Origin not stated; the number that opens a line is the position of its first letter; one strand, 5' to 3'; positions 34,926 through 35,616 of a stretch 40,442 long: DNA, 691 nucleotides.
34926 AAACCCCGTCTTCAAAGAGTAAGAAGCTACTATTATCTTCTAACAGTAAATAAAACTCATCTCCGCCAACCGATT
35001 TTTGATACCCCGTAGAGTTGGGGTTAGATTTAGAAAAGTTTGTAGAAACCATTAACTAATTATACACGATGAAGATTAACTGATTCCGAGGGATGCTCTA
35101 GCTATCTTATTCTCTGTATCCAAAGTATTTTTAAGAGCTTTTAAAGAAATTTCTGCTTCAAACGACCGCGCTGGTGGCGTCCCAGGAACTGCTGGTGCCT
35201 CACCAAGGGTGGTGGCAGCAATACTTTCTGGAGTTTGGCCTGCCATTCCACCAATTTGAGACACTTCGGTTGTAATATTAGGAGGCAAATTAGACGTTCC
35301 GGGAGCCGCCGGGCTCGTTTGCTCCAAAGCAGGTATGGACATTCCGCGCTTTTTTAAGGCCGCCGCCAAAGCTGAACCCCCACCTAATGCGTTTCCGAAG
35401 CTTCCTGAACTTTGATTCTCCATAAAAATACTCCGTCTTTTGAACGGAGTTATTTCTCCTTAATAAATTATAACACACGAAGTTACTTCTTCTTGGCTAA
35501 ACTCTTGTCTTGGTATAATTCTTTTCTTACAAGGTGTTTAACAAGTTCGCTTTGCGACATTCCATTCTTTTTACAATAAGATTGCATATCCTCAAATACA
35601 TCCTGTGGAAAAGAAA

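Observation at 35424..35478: A conserved leader design: promoter, 5'-terminal AAGGAG, terminator-like hairpin, U-run, then AUG (copy 1)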

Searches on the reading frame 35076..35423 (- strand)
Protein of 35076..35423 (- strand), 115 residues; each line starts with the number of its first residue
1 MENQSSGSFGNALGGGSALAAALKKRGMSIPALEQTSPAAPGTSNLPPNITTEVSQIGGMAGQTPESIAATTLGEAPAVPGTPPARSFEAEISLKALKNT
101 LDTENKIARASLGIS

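Call 10: search_protein_families(library=pfam, proteins=[window:35076-35423:-], max_evalue=0.01)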
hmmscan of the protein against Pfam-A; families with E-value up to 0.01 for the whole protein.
window:35076-35423:- (115 aa): 0 families

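Call 15: find_related_loci(query=window:35076-35423:-, collection=viral_contigs, flank=3000)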
Query window:35076-35423:- (115 aa) in viral_contigs; peptide patterns used: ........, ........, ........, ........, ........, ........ (x = any residue, [..] = any of these).
22 stretches matched a pattern, but none encodes a relative of the query by tblastn (E <= 1e-3).

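Call 18: find_encoding_contigs(protein=window:35076-35423:-, flank=3000)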
Protein window:35076-35423:- (115 aa): 3 contigs read that carry it; 1 place shown.
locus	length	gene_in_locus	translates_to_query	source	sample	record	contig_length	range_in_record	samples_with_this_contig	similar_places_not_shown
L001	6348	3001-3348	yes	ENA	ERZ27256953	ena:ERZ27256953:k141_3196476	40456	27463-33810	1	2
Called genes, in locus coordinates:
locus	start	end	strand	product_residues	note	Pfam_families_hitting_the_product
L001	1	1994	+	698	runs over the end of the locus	-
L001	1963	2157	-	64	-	-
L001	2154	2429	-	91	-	-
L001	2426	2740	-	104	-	-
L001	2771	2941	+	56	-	PF10723:RepB-RCR_reg (weak)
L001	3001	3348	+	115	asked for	-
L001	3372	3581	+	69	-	-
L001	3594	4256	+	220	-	PF07460:NUMOD3, PF01844:HNH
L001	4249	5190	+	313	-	-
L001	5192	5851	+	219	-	PF13385:Laminin_G_3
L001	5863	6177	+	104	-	-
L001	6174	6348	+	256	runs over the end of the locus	-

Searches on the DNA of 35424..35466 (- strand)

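Call 75: build_rna_model(alignment_id=A4, structure=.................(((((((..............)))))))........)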
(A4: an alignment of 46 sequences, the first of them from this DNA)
Model R1 built from alignment A4 (46 sequences, 53 columns); structure: as given.
model positions 42; base pairs 7; branch points 0; effective number of sequences 46; information 0.657 bits per position. Calibrated on 0.2 Mb of random sequence (short: E-values are rough).
structure used (alignment columns):
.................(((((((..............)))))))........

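Call 76: search_with_rna_model(model_id=R1, sources=[window, L002, L006, L008, L009, L011, L012, L013, L016, L017, L018, L019, L020, L021, L022, L023, L024, L025, L026, L027, L028, L030, L031, L032, L033, L034, L035, L036, L037, L038, L039, L040, L041, L042, L043, L044, L045, L046, L047, L048, L049, L050, L051, L052, L053, L054, L055, L056, L057, L058, L059, L060, L061, L062], max_evalue=1, make_alignment=true)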
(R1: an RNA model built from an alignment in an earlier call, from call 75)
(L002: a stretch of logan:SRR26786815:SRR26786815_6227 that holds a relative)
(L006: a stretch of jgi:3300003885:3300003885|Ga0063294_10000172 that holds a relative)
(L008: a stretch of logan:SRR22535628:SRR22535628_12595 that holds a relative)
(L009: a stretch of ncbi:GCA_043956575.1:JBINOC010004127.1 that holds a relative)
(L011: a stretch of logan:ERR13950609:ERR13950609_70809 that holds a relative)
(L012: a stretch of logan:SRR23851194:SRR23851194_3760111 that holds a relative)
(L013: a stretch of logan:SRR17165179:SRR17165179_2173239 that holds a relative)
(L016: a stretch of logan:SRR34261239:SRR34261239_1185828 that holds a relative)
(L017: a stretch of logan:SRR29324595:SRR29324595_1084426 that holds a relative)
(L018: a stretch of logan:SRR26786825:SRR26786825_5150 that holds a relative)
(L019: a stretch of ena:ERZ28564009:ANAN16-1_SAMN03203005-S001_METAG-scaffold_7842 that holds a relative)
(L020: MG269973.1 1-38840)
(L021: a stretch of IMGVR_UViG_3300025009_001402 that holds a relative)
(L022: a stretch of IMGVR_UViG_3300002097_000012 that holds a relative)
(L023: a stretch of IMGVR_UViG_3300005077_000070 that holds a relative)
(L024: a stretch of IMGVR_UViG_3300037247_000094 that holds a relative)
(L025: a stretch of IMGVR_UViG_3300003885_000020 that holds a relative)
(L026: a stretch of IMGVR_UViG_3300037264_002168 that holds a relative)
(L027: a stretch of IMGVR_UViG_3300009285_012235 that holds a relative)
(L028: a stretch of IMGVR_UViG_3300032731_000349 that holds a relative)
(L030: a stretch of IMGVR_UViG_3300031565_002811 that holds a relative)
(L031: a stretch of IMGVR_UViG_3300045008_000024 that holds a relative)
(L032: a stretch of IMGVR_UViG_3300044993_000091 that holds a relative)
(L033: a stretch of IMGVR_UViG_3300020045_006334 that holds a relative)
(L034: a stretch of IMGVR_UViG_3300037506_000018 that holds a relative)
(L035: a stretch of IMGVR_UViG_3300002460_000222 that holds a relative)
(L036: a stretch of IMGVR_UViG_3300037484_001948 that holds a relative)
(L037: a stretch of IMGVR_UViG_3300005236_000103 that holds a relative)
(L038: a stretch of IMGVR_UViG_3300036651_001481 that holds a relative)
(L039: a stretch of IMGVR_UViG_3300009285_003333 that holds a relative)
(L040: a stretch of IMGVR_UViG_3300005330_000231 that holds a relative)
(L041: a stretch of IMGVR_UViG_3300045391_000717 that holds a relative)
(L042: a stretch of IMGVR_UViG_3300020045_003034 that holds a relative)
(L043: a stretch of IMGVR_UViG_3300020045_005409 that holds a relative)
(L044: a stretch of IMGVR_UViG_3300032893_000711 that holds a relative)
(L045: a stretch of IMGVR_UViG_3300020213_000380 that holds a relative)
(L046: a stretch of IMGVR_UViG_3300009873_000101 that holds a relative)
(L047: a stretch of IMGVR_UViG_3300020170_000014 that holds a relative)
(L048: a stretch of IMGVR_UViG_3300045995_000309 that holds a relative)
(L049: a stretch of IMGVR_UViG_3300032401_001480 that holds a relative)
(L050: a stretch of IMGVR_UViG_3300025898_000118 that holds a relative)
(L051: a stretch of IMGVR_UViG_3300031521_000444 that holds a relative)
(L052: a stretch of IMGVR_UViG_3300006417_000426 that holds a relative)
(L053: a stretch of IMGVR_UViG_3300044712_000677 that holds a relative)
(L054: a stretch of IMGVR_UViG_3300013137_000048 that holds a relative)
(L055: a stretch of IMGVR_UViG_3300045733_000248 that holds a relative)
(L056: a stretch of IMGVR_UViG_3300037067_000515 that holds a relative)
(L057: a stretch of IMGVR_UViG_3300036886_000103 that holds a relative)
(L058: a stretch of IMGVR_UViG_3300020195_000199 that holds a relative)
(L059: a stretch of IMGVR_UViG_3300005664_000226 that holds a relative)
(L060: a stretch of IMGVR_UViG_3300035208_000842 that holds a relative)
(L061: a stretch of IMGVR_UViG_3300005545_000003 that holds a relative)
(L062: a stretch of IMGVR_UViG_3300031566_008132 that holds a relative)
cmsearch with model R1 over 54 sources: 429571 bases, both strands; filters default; matches with E-value up to 1: 49.
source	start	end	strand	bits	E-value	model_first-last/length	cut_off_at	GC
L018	9953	9993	+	40.5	0.00017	1-42/42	no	0.32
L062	2441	2482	+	39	0.00033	1-42/42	no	0.36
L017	419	460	+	38.8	0.00038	1-42/42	no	0.4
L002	12705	12746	+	38.6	0.0004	1-42/42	no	0.4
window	39435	39476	-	37.8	0.00058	1-42/42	no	0.4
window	35425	35466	-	35.8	0.0015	1-42/42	no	0.31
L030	2433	2474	+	35.7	0.0016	1-42/42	no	0.38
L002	9954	9994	+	35.4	0.0018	1-42/42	no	0.39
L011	5138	5178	+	34.5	0.0026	1-42/42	no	0.32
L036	2430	2471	+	34.5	0.0027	1-42/42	no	0.43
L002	938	978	+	34.3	0.0029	1-42/42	no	0.39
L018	15396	15436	+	34.3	0.0029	1-42/42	no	0.39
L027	2440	2480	+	33.7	0.0039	1-42/42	no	0.37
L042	2422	2465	+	32.7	0.0062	1-42/42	no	0.39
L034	2430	2471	+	32.6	0.0064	1-42/42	no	0.45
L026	2436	2478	+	32.3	0.0075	1-42/42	no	0.4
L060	2437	2477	+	31.6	0.01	1-42/42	no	0.39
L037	2436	2475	+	30.9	0.014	1-42/42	no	0.4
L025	2444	2484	+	30.2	0.02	1-42/42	no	0.39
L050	2435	2475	+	29.7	0.025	1-42/42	no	0.41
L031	2422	2463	+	29.1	0.033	1-42/42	no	0.4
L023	2444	2482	+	29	0.035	1-42/42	no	0.41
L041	2409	2451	+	28.9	0.037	1-42/42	no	0.35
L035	2437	2475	+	28.8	0.038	1-42/42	no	0.33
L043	2416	2458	+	28.7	0.039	1-42/42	no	0.47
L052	2422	2462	+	27.9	0.058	1-42/42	no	0.39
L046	2412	2455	+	27.2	0.081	1-42/42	no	0.43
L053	2397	2437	+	27.2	0.081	1-42/42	no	0.37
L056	2450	2491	+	26.5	0.11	1-42/42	no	0.36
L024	2452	2493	+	26.2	0.13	1-42/42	no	0.45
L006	4270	4310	+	26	0.14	1-42/42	no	0.39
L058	5831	5872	+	25.7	0.16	1-42/42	no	0.31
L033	2417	2459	+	25.4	0.18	1-42/42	no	0.37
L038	2385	2426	+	25.4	0.19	1-42/42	no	0.4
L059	2429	2470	+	24.9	0.23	1-42/42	no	0.43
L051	2421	2462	+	24.8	0.25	1-42/42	no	0.45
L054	2420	2460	+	24.7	0.26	1-42/42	no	0.44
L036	2384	2427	+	24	0.36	1-42/42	no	0.45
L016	432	472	+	23.7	0.4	1-42/42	no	0.41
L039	2420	2466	+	23.5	0.45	1-42/42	no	0.4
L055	2403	2444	+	23.4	0.47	1-42/42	no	0.4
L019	2349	2391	+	23.3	0.48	1-42/42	no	0.4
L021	2444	2486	+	23.3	0.48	1-42/42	no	0.4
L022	2444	2486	+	23.3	0.48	1-42/42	no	0.4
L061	2368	2414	+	23.2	0.52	1-42/42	no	0.4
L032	2414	2458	+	23.1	0.54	1-42/42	no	0.42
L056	4353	4403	+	22.4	0.74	1-42/42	no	0.39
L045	2432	2476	+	22.3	0.79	1-42/42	no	0.38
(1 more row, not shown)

Alignment A5: 49 matches aligned to the model, 58 columns, each read 5' to 3' on its own strand. Consensus structure (alignment columns), stored with it:
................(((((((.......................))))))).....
